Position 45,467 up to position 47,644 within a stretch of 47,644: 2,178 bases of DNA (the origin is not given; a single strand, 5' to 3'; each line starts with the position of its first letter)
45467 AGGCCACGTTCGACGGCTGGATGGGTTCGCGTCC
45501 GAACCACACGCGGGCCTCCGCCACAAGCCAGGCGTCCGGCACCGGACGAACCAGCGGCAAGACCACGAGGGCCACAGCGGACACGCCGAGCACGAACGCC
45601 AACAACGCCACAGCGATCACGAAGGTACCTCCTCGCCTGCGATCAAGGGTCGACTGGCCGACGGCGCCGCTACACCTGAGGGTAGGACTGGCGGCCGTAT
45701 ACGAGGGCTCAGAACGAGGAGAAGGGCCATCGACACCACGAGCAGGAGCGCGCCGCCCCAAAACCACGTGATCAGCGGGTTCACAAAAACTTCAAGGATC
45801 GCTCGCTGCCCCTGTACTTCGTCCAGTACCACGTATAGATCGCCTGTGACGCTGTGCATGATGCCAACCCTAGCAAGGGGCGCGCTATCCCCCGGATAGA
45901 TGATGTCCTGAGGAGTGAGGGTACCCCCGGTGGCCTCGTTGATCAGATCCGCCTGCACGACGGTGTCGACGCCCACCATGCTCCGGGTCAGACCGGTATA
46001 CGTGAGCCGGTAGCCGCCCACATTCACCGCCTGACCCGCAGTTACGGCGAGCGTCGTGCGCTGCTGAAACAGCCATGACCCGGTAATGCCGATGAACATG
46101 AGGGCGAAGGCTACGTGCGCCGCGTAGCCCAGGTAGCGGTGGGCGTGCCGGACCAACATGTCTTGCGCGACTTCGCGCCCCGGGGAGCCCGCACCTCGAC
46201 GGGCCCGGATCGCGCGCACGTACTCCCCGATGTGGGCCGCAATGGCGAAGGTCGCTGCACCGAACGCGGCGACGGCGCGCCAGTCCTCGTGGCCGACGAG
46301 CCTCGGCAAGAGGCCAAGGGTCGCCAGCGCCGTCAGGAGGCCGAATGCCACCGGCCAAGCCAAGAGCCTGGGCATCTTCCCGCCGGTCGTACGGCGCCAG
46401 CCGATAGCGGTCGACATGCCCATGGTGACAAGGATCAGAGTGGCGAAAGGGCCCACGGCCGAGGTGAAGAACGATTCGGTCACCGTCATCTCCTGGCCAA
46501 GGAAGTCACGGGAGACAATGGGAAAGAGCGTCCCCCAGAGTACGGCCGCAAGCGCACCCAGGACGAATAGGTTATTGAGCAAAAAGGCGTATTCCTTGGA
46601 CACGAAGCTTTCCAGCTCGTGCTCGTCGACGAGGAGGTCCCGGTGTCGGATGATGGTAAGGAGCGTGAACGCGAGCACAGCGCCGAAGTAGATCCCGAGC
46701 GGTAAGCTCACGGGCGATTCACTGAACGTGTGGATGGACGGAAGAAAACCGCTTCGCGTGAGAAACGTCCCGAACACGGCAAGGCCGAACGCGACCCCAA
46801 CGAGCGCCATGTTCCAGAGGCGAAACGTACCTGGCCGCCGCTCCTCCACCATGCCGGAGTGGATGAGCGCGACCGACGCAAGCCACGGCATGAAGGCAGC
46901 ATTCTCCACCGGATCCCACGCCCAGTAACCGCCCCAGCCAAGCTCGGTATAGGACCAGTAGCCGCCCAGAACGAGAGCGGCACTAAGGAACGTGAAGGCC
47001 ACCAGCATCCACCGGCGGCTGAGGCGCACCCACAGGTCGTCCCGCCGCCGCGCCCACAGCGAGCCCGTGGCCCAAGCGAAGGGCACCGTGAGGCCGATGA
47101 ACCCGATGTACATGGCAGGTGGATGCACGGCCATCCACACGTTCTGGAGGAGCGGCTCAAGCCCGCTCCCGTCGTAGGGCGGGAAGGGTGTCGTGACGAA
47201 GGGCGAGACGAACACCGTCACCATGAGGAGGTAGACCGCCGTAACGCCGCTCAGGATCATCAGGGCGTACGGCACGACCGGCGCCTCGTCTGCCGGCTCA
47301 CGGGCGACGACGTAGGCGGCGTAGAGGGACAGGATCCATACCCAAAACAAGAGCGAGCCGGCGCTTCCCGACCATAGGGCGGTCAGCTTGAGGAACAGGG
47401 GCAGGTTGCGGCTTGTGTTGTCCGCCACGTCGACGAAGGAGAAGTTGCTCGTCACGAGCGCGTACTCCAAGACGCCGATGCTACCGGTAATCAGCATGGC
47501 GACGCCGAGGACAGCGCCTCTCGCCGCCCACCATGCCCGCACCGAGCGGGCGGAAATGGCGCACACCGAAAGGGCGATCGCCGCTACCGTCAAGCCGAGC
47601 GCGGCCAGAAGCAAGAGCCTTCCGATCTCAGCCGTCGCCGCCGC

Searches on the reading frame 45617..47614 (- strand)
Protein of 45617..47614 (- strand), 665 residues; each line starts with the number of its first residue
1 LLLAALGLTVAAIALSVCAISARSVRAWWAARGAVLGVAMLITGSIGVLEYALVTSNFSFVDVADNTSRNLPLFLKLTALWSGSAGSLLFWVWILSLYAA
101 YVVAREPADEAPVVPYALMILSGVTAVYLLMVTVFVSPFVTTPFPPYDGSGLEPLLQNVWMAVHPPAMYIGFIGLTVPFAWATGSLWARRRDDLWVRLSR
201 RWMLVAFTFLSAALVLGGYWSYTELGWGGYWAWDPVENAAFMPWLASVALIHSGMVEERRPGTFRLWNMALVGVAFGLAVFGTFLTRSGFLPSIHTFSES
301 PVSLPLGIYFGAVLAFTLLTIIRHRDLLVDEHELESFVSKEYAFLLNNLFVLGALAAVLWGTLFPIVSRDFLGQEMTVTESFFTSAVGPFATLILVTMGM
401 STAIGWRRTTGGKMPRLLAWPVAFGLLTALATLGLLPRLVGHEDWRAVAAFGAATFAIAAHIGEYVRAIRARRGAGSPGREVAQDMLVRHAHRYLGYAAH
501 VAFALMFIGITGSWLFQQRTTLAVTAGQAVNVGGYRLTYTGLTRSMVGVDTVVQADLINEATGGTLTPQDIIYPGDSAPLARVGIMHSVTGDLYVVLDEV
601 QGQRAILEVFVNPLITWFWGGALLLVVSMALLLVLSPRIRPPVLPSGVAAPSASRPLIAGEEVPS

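Call 15: search_protein_families(library=pfam, max_evalue=0.001, proteins=[window:45617-47614:-])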
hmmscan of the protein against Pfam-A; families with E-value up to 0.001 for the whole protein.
window:45617-47614:- (665 aa): 2 families
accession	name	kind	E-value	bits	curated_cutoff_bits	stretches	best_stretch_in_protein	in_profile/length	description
PF16327.10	CcmF_C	-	4.2e-40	138.4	28.7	1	327-631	20-318/323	Cytochrome c-type biogenesis protein CcmF C-terminal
PF01578.25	Cytochrom_C_asm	-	3.2e-32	112.3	29.9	1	81-288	1-206/212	Cytochrome C assembly protein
